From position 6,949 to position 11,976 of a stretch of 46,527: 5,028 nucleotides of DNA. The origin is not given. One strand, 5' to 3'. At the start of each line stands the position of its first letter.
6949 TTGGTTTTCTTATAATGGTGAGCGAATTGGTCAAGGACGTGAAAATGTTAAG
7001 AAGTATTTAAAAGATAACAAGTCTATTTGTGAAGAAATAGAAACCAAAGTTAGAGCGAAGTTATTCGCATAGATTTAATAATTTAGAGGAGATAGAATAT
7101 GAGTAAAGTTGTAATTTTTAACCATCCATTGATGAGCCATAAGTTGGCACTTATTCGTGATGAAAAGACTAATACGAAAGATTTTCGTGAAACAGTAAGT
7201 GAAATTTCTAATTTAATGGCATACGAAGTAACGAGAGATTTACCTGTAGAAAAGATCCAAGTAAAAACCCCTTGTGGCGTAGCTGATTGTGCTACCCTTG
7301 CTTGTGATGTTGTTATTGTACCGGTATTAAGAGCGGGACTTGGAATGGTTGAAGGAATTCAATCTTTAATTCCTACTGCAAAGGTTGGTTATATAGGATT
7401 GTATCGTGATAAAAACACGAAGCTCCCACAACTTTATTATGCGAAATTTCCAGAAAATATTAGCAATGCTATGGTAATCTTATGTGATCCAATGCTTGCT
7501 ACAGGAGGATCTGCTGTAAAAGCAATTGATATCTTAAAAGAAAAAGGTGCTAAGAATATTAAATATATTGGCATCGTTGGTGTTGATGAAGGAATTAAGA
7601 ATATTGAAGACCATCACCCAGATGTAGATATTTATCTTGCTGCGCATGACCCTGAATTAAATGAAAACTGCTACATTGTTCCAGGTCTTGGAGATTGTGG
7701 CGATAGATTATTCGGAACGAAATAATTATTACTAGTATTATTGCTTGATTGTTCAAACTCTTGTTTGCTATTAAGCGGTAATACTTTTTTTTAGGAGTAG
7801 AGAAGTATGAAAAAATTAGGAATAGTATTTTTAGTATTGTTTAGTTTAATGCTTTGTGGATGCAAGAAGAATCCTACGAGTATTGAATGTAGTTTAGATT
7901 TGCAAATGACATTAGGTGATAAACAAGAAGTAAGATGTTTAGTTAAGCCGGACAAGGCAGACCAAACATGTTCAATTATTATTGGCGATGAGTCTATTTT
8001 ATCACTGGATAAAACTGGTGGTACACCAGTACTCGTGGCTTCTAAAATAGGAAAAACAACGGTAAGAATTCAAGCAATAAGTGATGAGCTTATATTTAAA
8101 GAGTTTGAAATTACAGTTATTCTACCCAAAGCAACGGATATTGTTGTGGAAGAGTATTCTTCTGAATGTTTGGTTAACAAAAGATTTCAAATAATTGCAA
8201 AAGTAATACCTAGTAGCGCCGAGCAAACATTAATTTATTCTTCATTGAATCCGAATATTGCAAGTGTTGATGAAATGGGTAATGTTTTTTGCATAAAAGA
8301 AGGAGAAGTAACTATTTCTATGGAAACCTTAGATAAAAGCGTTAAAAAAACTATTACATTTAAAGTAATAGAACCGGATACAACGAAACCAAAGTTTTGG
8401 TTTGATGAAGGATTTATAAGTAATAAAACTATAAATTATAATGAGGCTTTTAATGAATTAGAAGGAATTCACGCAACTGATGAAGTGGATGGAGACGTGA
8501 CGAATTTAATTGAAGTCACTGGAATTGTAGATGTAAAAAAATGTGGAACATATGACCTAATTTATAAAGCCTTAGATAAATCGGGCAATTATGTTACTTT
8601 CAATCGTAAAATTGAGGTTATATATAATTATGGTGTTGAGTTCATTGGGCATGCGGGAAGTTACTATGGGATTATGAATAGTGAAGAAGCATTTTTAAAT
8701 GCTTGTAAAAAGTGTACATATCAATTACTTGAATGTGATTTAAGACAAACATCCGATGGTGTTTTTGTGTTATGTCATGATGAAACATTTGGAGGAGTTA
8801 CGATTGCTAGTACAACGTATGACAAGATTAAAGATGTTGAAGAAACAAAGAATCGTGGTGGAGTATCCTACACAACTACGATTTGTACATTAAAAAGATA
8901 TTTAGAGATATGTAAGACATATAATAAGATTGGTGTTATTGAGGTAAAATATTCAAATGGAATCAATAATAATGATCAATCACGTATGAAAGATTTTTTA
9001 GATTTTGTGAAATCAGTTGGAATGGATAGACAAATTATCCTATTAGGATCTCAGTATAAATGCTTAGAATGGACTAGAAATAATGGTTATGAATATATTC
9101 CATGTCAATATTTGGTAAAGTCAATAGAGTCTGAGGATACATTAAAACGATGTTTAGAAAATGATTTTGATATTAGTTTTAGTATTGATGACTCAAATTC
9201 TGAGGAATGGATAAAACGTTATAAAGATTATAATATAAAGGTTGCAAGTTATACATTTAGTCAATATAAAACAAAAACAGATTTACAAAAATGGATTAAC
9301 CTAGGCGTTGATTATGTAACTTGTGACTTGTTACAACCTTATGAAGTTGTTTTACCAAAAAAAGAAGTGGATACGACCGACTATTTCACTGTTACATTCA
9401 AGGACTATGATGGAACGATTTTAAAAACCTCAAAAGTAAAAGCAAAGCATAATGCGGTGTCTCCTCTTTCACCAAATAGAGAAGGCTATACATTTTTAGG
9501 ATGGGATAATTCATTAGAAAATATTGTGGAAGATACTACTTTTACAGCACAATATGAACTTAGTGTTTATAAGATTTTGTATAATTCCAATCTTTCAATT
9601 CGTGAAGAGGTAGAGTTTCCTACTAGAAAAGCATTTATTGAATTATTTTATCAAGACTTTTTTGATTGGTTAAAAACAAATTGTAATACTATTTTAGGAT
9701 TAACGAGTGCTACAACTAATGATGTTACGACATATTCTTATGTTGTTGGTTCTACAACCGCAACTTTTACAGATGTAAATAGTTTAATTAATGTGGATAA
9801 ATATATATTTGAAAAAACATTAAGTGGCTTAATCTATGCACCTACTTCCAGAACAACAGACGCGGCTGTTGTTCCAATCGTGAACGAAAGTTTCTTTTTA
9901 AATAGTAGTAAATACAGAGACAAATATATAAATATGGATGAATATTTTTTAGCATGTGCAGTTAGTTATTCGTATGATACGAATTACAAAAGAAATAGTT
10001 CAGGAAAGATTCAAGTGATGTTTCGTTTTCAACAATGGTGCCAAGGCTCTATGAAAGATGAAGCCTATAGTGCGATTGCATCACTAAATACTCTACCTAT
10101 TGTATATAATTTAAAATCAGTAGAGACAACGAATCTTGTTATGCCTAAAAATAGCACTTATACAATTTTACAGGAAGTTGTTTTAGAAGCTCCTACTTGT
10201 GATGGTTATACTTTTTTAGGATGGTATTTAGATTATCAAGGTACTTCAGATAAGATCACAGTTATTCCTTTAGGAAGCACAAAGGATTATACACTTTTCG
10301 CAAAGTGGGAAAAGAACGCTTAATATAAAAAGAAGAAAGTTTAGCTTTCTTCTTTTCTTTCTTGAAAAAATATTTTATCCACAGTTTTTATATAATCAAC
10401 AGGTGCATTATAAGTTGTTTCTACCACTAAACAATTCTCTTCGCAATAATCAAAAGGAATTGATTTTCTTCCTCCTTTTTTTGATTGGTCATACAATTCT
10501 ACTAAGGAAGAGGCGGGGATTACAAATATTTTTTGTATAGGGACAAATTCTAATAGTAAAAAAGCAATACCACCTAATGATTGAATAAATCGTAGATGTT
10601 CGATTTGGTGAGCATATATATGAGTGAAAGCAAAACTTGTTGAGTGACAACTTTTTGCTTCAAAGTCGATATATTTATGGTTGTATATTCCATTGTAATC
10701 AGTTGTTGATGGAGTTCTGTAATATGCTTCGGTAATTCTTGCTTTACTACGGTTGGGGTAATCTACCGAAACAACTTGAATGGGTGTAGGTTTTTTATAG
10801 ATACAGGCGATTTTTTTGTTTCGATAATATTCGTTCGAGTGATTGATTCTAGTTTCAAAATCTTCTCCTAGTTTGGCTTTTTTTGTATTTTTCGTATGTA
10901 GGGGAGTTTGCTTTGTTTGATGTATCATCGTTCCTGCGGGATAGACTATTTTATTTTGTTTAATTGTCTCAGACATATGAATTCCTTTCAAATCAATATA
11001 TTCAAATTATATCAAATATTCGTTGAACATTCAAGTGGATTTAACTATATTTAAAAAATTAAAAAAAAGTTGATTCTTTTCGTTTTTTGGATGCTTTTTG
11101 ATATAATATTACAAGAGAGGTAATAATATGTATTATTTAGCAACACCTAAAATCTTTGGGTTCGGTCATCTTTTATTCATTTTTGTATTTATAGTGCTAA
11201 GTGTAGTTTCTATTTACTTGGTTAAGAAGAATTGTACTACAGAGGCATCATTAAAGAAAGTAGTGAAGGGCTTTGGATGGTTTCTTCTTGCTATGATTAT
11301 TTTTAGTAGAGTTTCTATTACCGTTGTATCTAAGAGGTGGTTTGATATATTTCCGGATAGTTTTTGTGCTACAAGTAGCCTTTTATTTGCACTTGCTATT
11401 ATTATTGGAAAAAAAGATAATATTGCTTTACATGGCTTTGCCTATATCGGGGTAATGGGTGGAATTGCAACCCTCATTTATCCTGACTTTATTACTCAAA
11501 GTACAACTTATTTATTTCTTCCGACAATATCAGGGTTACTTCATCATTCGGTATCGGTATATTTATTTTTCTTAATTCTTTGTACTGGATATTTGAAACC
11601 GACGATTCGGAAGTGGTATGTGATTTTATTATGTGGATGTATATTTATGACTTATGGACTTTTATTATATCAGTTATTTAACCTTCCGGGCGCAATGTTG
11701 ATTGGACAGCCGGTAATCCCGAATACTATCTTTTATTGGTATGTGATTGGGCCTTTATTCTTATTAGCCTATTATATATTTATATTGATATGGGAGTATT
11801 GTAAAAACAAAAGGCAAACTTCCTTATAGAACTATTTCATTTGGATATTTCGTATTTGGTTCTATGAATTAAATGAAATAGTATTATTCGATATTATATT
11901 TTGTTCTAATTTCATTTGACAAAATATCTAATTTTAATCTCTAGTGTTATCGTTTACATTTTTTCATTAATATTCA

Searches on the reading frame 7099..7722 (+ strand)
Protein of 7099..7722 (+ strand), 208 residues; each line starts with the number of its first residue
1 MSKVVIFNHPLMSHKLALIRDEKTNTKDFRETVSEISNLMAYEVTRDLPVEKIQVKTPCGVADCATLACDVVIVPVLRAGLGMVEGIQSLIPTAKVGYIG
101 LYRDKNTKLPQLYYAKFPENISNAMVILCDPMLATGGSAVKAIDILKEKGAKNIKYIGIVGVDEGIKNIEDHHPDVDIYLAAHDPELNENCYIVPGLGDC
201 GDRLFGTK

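Call 59: search_protein_families(library=pfam, proteins=[window:7099-7722:+], max_evalue=0.00001)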
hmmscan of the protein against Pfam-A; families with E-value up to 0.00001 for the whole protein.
window:7099-7722:+ (208 aa): 2 families
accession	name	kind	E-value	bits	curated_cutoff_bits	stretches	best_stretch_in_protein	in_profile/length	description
PF14681.12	UPRTase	-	2.9e-72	242.9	27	1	7-207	2-206/206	Uracil phosphoribosyltransferase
PF00156.33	Pribosyltran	-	8.9e-08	32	26.3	1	71-176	31-140/158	Phosphoribosyl transferase domain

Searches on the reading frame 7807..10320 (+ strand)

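Call 59: search_protein_families(library=pfam, proteins=[window:7807-10320:+], max_evalue=0.00001)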
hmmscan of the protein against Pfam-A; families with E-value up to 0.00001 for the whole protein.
window:7807-10320:+ (838 aa): 3 families
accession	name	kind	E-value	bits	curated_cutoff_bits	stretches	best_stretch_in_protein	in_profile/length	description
PF09479.16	Flg_new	-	2.3e-15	56.9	27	2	527-582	1-53/65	Listeria-Bacteroides repeat domain (List_Bact_rpt)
PF16403.11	Bact_surface_Ig-like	-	1.1e-14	54.7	27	1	208-271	10-71/71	Bacterial surface protein, Ig-like domain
PF03009.23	GDPD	-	3.4e-12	47.4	23.6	1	285-507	7-240/244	Glycerophosphoryl diester phosphodiesterase family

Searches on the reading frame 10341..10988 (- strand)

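Call 59: search_protein_families(library=pfam, proteins=[window:10341-10988:-], max_evalue=0.00001)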
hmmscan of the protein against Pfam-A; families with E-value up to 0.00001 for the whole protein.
window:10341-10988:- (215 aa): 1 family
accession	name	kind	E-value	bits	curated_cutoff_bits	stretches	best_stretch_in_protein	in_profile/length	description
PF03838.20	RecU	-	7.1e-54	182.6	25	1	41-204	2-162/162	Recombination protein U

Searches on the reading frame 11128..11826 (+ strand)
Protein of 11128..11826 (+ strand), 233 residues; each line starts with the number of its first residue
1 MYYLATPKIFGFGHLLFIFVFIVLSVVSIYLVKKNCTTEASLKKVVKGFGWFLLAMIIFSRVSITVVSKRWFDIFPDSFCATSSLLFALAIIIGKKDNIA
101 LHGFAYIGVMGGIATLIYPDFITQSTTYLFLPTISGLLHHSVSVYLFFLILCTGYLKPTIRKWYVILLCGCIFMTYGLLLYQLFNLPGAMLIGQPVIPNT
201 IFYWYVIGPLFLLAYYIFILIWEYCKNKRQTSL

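Call 59: search_protein_families(library=pfam, proteins=[window:11128-11826:+], max_evalue=0.00001)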
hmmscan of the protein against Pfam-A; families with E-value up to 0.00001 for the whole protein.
window:11128-11826:+ (233 aa): 1 family
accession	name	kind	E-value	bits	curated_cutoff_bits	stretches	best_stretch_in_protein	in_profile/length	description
PF14808.11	TMEM164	-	3.7e-08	33.6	25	1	10-202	2-192/217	TMEM164 family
